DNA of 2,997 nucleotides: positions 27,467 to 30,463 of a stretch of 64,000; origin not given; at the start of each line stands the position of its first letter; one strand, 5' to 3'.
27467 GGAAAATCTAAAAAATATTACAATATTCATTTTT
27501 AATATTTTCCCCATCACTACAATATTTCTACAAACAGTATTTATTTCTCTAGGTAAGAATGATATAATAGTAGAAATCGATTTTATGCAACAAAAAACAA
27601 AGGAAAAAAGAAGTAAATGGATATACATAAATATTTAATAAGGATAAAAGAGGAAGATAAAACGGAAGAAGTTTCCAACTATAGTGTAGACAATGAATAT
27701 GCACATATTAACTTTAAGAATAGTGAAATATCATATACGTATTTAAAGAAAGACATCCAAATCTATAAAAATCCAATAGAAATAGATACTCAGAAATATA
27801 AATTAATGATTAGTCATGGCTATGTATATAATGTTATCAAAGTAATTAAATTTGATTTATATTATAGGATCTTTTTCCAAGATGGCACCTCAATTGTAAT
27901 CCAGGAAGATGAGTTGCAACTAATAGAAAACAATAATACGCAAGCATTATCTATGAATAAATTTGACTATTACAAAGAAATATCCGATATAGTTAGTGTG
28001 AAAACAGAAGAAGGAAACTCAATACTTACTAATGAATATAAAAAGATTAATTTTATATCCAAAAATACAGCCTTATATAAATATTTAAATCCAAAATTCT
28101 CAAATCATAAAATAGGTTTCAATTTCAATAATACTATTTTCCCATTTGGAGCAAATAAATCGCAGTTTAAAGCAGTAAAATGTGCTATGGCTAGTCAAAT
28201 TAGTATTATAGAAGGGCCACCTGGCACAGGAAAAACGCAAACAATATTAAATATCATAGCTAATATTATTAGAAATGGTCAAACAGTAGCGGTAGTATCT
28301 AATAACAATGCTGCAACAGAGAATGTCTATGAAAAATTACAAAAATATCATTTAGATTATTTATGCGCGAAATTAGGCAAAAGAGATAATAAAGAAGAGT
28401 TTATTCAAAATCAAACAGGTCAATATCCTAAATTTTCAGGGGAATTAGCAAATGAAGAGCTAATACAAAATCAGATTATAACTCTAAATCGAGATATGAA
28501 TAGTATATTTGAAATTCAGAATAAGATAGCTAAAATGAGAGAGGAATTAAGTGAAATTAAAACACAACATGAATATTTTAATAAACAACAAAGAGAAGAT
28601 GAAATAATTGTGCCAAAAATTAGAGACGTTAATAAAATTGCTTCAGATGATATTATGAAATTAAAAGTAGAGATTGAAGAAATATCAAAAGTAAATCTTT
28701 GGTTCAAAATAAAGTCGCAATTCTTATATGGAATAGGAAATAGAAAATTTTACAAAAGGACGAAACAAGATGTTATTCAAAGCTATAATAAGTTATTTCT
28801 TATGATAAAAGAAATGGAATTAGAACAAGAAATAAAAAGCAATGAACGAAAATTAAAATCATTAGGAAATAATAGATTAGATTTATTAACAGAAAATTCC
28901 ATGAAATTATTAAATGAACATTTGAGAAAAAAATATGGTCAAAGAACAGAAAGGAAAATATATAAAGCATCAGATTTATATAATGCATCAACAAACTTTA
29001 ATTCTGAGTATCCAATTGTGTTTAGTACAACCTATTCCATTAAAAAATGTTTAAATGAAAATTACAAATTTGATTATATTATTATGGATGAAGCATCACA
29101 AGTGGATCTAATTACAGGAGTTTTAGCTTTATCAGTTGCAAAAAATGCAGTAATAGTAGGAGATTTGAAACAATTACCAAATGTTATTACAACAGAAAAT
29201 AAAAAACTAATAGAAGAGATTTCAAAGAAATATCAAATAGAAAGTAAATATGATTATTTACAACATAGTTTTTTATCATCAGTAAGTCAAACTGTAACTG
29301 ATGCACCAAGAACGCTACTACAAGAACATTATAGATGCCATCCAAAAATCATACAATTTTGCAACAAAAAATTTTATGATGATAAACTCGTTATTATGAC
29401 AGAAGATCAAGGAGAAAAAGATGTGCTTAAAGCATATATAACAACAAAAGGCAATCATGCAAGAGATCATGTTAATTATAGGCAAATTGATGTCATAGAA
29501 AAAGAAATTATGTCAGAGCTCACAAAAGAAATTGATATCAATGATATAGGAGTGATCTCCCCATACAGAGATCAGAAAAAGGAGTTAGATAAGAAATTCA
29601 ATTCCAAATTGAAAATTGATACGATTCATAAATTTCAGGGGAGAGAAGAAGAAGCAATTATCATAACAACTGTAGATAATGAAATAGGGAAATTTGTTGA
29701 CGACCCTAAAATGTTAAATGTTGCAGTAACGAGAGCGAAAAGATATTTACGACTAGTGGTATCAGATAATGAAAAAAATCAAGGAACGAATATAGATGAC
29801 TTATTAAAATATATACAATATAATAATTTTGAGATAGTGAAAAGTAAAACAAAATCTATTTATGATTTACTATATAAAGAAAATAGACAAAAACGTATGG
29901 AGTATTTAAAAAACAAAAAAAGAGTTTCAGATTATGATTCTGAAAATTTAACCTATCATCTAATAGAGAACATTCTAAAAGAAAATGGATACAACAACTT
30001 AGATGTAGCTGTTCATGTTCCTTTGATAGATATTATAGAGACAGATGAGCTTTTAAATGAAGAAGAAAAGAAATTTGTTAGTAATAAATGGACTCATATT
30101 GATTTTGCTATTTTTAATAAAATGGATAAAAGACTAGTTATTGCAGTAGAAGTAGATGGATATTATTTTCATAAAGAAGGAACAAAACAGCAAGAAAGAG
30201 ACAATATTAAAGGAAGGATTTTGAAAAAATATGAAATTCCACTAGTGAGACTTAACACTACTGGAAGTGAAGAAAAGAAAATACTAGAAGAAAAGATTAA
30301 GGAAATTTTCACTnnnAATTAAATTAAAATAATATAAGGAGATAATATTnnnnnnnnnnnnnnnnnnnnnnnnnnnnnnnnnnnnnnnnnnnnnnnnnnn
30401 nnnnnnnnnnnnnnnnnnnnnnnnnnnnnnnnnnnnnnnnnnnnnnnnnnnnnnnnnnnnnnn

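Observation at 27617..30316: Upf1-like SF1 helicase fused to a C-terminal DUF559/Vsr-type endonuclease domain, just outside the island boundary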

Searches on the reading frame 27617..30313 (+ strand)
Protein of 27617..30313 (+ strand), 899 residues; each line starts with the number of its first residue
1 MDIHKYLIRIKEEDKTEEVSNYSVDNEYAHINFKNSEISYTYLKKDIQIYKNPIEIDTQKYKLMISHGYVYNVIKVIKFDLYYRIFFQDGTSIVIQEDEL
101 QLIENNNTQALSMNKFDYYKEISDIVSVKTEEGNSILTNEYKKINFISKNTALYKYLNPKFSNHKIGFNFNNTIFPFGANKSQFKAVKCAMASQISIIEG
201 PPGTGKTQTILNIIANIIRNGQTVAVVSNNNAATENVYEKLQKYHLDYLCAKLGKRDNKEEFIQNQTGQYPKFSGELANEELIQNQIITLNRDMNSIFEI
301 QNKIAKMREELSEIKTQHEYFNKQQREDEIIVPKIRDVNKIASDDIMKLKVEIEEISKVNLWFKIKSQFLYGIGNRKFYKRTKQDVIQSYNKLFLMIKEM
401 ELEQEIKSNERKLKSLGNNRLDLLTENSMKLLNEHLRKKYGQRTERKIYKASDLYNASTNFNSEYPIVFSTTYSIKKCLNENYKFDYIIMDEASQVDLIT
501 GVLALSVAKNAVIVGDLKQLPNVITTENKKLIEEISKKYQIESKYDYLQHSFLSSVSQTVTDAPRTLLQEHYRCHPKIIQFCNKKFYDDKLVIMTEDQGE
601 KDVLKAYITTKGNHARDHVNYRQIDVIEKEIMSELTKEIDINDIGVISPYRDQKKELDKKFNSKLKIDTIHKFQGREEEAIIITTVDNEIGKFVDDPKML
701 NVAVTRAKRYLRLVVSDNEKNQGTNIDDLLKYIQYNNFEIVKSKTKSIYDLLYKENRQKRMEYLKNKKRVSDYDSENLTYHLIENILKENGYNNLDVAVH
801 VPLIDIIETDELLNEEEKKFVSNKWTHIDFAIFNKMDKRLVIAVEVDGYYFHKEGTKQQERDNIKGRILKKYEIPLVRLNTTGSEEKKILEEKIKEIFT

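Call 5: search_protein_families(library=pfam, proteins=[window:27617-30313:+], max_evalue=1)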
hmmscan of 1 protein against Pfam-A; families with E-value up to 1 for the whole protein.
window:27617-30313:+ (899 aa): 19 families
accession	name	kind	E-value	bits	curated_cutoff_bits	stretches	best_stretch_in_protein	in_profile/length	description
PF13087.12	AAA_12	-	5.1e-29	101.7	27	1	554-715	7-192/195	AAA domain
PF13086.12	AAA_11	-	5.1e-25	89.1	27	1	179-525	2-255/257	AAA domain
PF10881.14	DUF2726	-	1.1e-17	64.4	24.7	1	774-896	7-125/126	Protein of unknown function (DUF2726)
PF13245.12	AAA_19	-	3.2e-14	53.7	25.1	2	183-243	1-63/134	AAA domain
PF13604.12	AAA_30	-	8.5e-11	42.4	27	2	180-241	3-66/191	AAA domain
PF01443.25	Viral_helicase1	-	6.2e-09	36.4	21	1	475-709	47-222/228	Viral superfamily 1 RNA helicase core domain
PF13538.12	UvrD_C_2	-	1.5e-06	28.4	27.4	1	667-714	4-52/52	UvrD-like helicase C-terminal domain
PF00270.35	DEAD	-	2.4e-05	24.5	26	1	181-247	2-71/167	DEAD/DEAH box helicase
PF04851.21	ResIII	-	0.00013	22.3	22.5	2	196-276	26-96/164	Type III restriction enzyme, res subunit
PF18741.7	MTES_1575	-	0.00032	21.2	38.2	1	826-881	25-78/96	REase_MTES_1575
PF05127.21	NAT10_TcmA_helicase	-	0.00096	19.5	22.7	1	197-266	1-73/176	RNA cytidine acetyltransferase NAT10/TcmA, helicase domain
PF20720.3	nSTAND3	-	0.0021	18.2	27.2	1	180-241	4-64/155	Novel STAND NTPase 3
PF02492.25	cobW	-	0.0059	16.6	20.7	1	195-232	2-38/180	CobW/HypB/UreG, nucleotide-binding domain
PF24883.2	NPHP3_N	-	0.015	16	24.8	1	181-228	9-57/164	Nephrocystin 3, N-terminal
PF25199.1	nSTAND_NTPase5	-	0.035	14.4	34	1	194-243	42-92/145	Novel STAND NTPase 5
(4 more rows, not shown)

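Call 6: search_protein_families(library=padloc, proteins=[window:27617-30313:+], max_evalue=0.1)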
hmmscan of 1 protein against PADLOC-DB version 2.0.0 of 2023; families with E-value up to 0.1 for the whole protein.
window:27617-30313:+ (899 aa): 12 families
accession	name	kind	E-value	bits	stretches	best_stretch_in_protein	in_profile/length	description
PDLC03920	MkoA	-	4.5e-48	162.3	1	180-717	617-1076/1112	-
PDLC03924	MkoC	-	9e-46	154.5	2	466-717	639-943/1136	-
PDLC05009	PDC-S37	-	2e-42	143.2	2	178-402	293-518/1550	-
PDLC03921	MkoA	-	1.9e-30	103.4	2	482-737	1294-1590/1607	-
PDLC02194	Hhe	-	1.1e-20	70.5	2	179-256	426-503/1911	-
PDLC04140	mad8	-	1.2e-08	32.8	1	176-341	5-126/314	mads_8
PDLC00112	GajB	-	3.5e-05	20.6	1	198-247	23-75/581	UrvD helicase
PDLC02895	DpdJ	-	9.6e-05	17.4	1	484-592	192-289/2112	DpdJ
PDLC00136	GajB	-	0.00054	17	1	188-238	11-64/570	UrvD helicase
PDLC01730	typeIV_DinG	-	0.0029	14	1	194-242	140-189/802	Csf4_1_IVA1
PDLC01767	Cas3e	-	0.012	12.2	1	171-243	180-253/680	-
PDLC04173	GajB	-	0.082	9.8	1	192-245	8-60/471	-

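Call 7: search_protein_families(library=ncbifam, proteins=[window:27617-30313:+], max_evalue=0.1)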
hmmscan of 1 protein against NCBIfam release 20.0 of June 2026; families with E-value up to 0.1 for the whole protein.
window:27617-30313:+ (899 aa): 9 families
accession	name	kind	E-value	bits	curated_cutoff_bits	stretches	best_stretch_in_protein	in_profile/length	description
NF058533.1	antiphage_ProA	equivalog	1.1e-46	159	1500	2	168-403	639-873/1903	anti-phage protein ProA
TIGR00376.1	TIGR00376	hypoth_equivalog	8.9e-43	146.6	348.9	3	611-736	499-630/639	IGHMBP2 family helicase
NF040671.1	PLuB_AAA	exception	8.7e-31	106.2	999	3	476-597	954-1079/1256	PLuB system helicase-like protein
NF042953.1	Hhe_antiphage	equivalog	3.2e-28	97.7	2000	2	483-669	1280-1459/1797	DUF4011 domain-containing anti-phage protein Hhe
TIGR01448.2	helicase_RecD2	equivalog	6.1e-15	54.4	500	3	180-225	318-363/713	SF1B family DNA helicase RecD2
TIGR01447.1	recD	equivalog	1.4e-14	53.6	310.15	2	148-222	115-192/597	exodeoxyribonuclease V subunit alpha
NF008127.0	PRK10875.1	equivalog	1.2e-07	30.6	671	1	172-225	148-203/619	exodeoxyribonuclease V subunit alpha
NF004071.0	PRK05580.2-3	equivalog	0.014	13.3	1105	1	191-243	220-272/735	primosomal protein N'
TIGR00750.1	lao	equivalog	0.058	12.5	240.75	1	197-228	38-69/300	methylmalonyl Co-A mutase-associated GTPase MeaB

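Call 12: find_encoding_contigs(protein=window:27617-30313:+, flank=10000, max_places=10)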
Protein window:27617-30313:+ (899 aa): 23 contigs read that carry it; 10 places shown.
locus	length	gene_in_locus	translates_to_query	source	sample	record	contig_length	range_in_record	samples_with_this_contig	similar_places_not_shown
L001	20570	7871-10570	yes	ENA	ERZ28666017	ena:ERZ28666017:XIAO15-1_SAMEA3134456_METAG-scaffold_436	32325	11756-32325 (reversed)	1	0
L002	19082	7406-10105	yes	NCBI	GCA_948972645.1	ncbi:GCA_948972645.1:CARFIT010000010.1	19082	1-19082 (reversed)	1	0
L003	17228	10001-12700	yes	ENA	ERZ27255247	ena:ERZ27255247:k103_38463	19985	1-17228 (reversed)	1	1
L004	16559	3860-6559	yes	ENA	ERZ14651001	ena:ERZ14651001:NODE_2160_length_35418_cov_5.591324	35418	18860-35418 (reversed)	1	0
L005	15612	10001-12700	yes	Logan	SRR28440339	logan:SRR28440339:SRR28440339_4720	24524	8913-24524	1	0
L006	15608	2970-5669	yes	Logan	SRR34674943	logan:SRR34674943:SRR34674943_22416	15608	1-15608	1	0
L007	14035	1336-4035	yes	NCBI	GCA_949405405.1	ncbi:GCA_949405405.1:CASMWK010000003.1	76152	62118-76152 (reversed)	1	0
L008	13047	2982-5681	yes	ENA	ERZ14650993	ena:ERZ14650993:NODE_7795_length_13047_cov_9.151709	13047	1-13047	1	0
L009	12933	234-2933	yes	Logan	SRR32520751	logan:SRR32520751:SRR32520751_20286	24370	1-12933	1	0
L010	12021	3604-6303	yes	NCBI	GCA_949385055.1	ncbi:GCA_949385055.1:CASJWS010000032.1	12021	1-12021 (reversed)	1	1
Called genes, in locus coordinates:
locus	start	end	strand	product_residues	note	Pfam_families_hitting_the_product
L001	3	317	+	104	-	?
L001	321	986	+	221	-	PF13643:DUF4145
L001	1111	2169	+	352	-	PF02661:Fic, PF13412:HTH_24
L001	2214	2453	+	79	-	-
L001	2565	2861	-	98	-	-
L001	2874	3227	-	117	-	PF14198:TnpV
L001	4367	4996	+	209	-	PF13635:DUF4143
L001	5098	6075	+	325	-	PF00753:Lactamase_B, PF23023:Anti-Pycsar_Apyc1 (faint), PF12706:Lactamase_B_2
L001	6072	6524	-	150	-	-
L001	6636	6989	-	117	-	-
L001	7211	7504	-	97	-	-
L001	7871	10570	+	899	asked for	PF00270:DEAD (faint), PF01443:Viral_helicase1 (faint), PF13086:AAA_11, PF13245:AAA_19, PF13604:AAA_30 (weak), PF13087:AAA_12, PF13538:UvrD_C_2 (weak), PF10881:DUF2726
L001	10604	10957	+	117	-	PF00462:Glutaredoxin (faint), PF03960:ArsC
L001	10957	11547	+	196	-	PF10263:SprT-like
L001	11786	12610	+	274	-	PF05362:Lon_C (weak), PF13541:ChlI, PF01078:Mg_chelatase (weak)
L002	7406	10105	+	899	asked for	PF00270:DEAD (faint), PF01443:Viral_helicase1 (faint), PF13086:AAA_11, PF13245:AAA_19, PF13604:AAA_30 (weak), PF13087:AAA_12, PF13538:UvrD_C_2 (weak), PF10881:DUF2726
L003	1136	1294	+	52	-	-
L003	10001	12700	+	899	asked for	PF00270:DEAD (faint), PF01443:Viral_helicase1 (faint), PF13086:AAA_11, PF13245:AAA_19, PF13604:AAA_30 (weak), PF13087:AAA_12, PF13538:UvrD_C_2 (weak), PF10881:DUF2726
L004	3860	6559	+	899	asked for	PF00270:DEAD (faint), PF01443:Viral_helicase1 (faint), PF13086:AAA_11, PF13245:AAA_19, PF13604:AAA_30 (weak), PF13087:AAA_12, PF13538:UvrD_C_2 (weak), PF10881:DUF2726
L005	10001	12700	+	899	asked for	PF00270:DEAD (faint), PF01443:Viral_helicase1 (faint), PF13086:AAA_11, PF13245:AAA_19, PF13604:AAA_30 (weak), PF13087:AAA_12, PF13538:UvrD_C_2 (weak), PF10881:DUF2726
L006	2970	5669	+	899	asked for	PF00270:DEAD (faint), PF01443:Viral_helicase1 (faint), PF13086:AAA_11, PF13245:AAA_19, PF13604:AAA_30 (weak), PF13087:AAA_12, PF13538:UvrD_C_2 (weak), PF10881:DUF2726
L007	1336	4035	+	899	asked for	PF00270:DEAD (faint), PF01443:Viral_helicase1 (faint), PF13086:AAA_11, PF13245:AAA_19, PF13604:AAA_30 (weak), PF13087:AAA_12, PF13538:UvrD_C_2 (weak), PF10881:DUF2726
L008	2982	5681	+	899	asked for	PF00270:DEAD (faint), PF01443:Viral_helicase1 (faint), PF13086:AAA_11, PF13245:AAA_19, PF13604:AAA_30 (weak), PF13087:AAA_12, PF13538:UvrD_C_2 (weak), PF10881:DUF2726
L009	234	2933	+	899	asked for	PF00270:DEAD (faint), PF01443:Viral_helicase1 (faint), PF13086:AAA_11, PF13245:AAA_19, PF13604:AAA_30 (weak), PF13087:AAA_12, PF13538:UvrD_C_2 (weak), PF10881:DUF2726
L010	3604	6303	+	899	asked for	PF00270:DEAD (faint), PF01443:Viral_helicase1 (faint), PF13086:AAA_11, PF13245:AAA_19, PF13604:AAA_30 (weak), PF13087:AAA_12, PF13538:UvrD_C_2 (weak), PF10881:DUF2726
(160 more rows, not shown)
